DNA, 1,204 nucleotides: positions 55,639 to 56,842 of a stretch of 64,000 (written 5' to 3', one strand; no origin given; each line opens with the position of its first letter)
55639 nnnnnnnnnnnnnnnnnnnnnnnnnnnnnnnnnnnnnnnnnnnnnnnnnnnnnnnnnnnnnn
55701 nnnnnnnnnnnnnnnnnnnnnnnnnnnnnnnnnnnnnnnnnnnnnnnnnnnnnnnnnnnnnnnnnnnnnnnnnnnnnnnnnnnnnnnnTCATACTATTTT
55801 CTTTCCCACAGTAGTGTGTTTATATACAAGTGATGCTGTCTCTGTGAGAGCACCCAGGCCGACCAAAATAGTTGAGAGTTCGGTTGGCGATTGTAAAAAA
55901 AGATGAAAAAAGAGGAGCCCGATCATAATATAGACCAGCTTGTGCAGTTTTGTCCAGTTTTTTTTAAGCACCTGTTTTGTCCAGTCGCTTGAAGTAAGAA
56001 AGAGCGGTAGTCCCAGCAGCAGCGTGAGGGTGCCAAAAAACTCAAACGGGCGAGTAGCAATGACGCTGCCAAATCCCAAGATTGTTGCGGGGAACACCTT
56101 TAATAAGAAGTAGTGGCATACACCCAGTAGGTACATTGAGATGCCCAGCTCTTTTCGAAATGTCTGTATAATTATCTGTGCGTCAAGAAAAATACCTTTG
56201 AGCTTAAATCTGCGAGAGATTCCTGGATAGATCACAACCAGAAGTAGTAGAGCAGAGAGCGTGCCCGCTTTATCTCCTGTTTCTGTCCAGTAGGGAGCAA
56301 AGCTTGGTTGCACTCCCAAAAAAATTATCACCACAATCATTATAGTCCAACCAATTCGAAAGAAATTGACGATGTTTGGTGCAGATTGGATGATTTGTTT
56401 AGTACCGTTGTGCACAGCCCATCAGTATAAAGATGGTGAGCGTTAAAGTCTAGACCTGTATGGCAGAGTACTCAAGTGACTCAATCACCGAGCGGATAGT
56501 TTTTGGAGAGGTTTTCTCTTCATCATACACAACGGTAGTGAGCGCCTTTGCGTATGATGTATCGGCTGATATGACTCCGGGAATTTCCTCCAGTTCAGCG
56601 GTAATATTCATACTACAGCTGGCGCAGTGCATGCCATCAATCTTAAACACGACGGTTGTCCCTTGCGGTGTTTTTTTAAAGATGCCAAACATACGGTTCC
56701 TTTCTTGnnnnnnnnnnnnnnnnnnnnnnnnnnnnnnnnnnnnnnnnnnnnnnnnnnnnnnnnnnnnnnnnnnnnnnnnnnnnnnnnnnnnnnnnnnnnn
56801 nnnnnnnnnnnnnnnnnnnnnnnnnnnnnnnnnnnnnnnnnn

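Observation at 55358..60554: Copper-handling operon with unusual redox partners: ArsR-TRASH regulator, CopA, CcdA-cupredoxin fusion, CopZ, YedZ-like di-heme protein and cytochrome b5-domain protein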

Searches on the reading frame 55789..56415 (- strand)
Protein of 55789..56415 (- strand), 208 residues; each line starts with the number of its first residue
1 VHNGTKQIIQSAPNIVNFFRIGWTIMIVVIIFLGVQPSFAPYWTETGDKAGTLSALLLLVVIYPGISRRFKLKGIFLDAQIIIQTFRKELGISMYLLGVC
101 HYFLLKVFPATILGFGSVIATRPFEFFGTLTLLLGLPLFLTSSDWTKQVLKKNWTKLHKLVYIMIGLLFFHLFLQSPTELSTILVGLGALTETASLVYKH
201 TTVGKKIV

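Call 3: search_protein_families(library=pfam, proteins=[window:55789-56415:-], max_evalue=0.01)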
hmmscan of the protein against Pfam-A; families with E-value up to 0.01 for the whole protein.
window:55789-56415:- (208 aa): 1 family
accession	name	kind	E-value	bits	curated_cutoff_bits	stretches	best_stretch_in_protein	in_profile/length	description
PF01794.25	Ferric_reduct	-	4.1e-08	33.7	28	1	51-168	2-120/121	Ferric reductase like transmembrane component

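Call 4: search_protein_families(library=ncbifam, proteins=[window:55789-56415:-], max_evalue=0.01)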
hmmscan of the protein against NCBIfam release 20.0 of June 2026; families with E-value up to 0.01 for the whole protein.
window:55789-56415:- (208 aa): 2 families
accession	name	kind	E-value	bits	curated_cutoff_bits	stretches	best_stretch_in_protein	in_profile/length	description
NF003831.1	PRK05419.1-2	equivalog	3.7e-10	39.7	130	1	15-180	17-172/212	protein-methionine-sulfoxide reductase heme-binding subunit MsrQ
NF040998.1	MamZ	equivalog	9e-06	24.4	650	1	118-180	536-599/633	magnetosome biogenesis transporter MamZ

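Call 19: find_homologous_proteins(query=window:55789-56415:-)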
Query window:55789-56415:- (208 aa): 1 proteins with E <= 0.001 among 1397 candidates.
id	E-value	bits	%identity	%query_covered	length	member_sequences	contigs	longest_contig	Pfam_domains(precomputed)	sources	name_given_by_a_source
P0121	8.6e-111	387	100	88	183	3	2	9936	PF01794.26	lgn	-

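Call 64: search_solved_structures(query=window:55789-56415:-, max_evalue=10, show_alignments=3)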
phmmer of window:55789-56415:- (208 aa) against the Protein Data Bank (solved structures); distinct sequences matched with E-value up to 10: 0.

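Call 85: search_protein_representatives(protein=window:55789-56415:-)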
Query: 208 residues. Proteins with E-value up to 0.001 (for the whole library): 449; up to 1e-10: 200; up to 1e-30: 2. The best 150 are listed.
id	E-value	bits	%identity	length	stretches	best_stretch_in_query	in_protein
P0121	2.7e-111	386.8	100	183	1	26-208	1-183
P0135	4.7e-33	131.3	44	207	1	6-195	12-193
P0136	1.5e-30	123.1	40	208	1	30-200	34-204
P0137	6.0e-27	111.3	42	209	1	25-192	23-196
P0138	1.1e-26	110.4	37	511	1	15-196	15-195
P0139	5.0e-25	105.1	32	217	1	18-197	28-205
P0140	1.2e-24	103.9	38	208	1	16-200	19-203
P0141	8.7e-24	101.0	34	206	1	14-201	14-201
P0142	1.3e-23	100.4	37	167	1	43-198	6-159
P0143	1.4e-23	100.4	45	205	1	45-205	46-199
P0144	3.1e-23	99.2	40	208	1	45-197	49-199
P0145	4.2e-23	98.8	39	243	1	15-199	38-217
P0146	4.6e-23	98.6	34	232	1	20-195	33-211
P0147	2.2e-22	96.4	35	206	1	23-192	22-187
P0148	3.2e-22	95.9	39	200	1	15-199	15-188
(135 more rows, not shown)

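Call 91: search_dna_similar(query=window:55789-56415:-, collection=plasmids, mode=protein, max_evalue=0.001, max_rows=20)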
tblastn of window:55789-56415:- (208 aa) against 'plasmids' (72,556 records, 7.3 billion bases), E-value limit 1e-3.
No match.

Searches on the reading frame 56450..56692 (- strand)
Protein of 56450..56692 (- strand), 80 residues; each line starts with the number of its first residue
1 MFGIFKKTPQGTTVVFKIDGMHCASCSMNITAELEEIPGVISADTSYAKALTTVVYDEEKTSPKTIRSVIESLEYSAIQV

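Call 3: search_protein_families(library=pfam, proteins=[window:56450-56692:-], max_evalue=0.01)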
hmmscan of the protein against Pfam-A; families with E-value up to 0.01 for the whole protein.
window:56450-56692:- (80 aa): 1 family
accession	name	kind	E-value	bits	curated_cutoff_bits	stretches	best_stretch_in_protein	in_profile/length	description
PF00403.32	HMA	-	1.5e-16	60.9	24.8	1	15-75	1-61/62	Heavy-metal-associated domain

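Call 4: search_protein_families(library=ncbifam, proteins=[window:56450-56692:-], max_evalue=0.01)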
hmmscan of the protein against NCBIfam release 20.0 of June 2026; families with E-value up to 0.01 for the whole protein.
window:56450-56692:- (80 aa): 14 families
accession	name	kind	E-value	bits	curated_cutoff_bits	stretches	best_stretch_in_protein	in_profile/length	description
NF033556.1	MerTP_fusion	equivalog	4.7e-16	58.9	180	1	9-77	117-185/186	mercuric transport protein MerTP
NF041115.1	UxxU_metal_bind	equivalog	2.4e-14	53.2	95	1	12-77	4-69/74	metal-binding (seleno)protein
NF033794.2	chaper_CopZ_Eh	exception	6e-11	42.3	95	1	16-77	4-65/68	copper chaperone CopZ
TIGR02052.1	MerP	equivalog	3.5e-10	40.2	92.55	1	12-71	23-82/92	mercury resistance system periplasmic binding protein MerP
NF033795.1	chaper_CopZ_Bs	exception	5.1e-10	39.4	91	1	14-75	2-63/66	copper chaperone CopZ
NF010311.1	PRK13748.1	subfamily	4.2e-09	35.8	600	1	16-78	3-64/560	mercury(II) reductase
NF047957.1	CopZ_AFE_1862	equivalog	5.7e-07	29.9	85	1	16-54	3-41/62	CopZ family metallochaperone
NF045683.1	MerT_CopZ_Se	exception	3.6e-06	26.6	375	1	9-65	159-215/235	MerT/CopZ fusion-like heavy metal transport selenoprotein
TIGR00003.1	TIGR00003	subfamily_domain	3e-05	24.1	62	1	16-76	4-64/66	copper ion binding protein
NF033553.1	MerP_Gpos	exception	4.8e-05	23.2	110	1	12-72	45-106/112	mercury resistance system substrate-binding protein MerP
NF008262.1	PRK11033.1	equivalog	0.0003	19.4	1005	1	11-75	40-102/731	zinc/cadmium/mercury/lead-transporting ATPase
NF007952.0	PRK10671.1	equivalog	0.00073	17.8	1316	1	13-57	104-148/838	copper-exporting P-type ATPase CopA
NF033775.1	P_type_ZntA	exception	0.0045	15.3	1240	1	9-74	45-108/732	Zn(II)/Cd(II)/Pb(II) translocating P-type ATPase ZntA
NF033781.1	chaper_CopP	exception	0.0061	16.7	112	1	14-61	2-49/65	copper-binding metallochaperone CopP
